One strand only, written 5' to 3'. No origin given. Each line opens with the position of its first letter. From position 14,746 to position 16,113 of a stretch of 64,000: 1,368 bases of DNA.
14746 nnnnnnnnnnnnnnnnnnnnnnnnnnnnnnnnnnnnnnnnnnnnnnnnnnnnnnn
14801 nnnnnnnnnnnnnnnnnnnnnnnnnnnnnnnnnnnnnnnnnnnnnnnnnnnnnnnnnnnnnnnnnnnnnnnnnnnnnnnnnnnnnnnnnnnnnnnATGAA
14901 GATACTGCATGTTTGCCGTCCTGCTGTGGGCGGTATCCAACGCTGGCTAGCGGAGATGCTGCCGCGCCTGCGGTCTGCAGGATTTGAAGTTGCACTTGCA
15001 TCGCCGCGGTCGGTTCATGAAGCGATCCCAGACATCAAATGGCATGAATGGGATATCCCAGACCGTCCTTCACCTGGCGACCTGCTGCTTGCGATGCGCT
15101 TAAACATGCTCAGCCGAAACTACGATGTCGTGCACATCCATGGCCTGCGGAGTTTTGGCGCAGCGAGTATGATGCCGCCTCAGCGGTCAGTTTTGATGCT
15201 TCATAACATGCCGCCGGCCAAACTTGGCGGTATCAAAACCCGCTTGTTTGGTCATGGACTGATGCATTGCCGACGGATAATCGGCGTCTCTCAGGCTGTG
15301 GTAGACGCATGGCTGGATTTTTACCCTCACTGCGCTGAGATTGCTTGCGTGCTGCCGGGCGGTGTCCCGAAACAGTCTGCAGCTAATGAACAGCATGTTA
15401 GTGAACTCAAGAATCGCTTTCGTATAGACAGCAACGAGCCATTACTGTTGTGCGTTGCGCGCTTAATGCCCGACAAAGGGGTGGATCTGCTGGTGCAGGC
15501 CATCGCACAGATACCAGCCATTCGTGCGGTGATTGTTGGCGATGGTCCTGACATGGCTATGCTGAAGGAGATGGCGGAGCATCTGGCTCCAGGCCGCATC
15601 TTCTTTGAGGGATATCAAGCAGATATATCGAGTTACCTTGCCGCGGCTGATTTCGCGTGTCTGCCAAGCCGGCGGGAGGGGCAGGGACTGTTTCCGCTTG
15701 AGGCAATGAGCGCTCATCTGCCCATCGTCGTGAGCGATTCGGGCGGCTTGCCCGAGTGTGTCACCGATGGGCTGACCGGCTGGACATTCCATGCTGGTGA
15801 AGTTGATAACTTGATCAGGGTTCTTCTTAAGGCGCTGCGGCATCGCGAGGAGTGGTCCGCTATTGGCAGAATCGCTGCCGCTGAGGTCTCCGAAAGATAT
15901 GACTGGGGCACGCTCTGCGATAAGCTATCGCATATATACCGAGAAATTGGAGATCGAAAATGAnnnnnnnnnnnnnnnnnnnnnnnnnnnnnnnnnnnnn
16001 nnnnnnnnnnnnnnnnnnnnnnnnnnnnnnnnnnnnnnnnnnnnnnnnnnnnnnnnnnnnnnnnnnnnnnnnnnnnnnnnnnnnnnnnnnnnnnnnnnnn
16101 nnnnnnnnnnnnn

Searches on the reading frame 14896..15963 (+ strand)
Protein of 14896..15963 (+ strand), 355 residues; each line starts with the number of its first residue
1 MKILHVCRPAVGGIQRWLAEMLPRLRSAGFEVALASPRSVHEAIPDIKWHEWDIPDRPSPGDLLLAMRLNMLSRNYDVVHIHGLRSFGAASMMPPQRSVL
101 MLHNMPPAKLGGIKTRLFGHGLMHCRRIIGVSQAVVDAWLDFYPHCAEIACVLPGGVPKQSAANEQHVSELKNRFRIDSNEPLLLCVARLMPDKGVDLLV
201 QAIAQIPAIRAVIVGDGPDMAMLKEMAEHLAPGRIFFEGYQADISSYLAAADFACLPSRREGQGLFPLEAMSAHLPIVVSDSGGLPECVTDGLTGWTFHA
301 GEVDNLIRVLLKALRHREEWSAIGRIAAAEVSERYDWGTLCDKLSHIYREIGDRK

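Call 5: search_protein_families(library=pfam, proteins=[window:14896-15963:+])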
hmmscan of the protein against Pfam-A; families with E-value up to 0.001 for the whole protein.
window:14896-15963:+ (355 aa): 6 families
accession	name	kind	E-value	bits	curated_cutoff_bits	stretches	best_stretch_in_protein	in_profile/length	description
PF00534.26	Glycos_transf_1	-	7.5e-34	117.2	26.4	1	170-324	4-166/172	Glycosyl transferases group 1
PF13692.12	Glyco_trans_1_4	-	5.3e-31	108.2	27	1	182-315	2-141/142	Glycosyl transferases group 1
PF13439.12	Glyco_transf_4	-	1.4e-13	51.7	28.5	1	11-157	1-166/170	Glycosyltransferase Family 4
PF20706.3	GT4-conflict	-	1.5e-09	37.8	26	1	180-294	196-325/385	Family 4 Glycosyltransferase in conflict systems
PF13579.12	Glyco_trans_4_4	-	6.2e-06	27.1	29.7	1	12-138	1-141/158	Glycosyl transferase 4-like domain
PF13477.12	Glyco_trans_4_2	-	0.00018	22.1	23.4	1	21-89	16-88/139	Glycosyl transferase 4-like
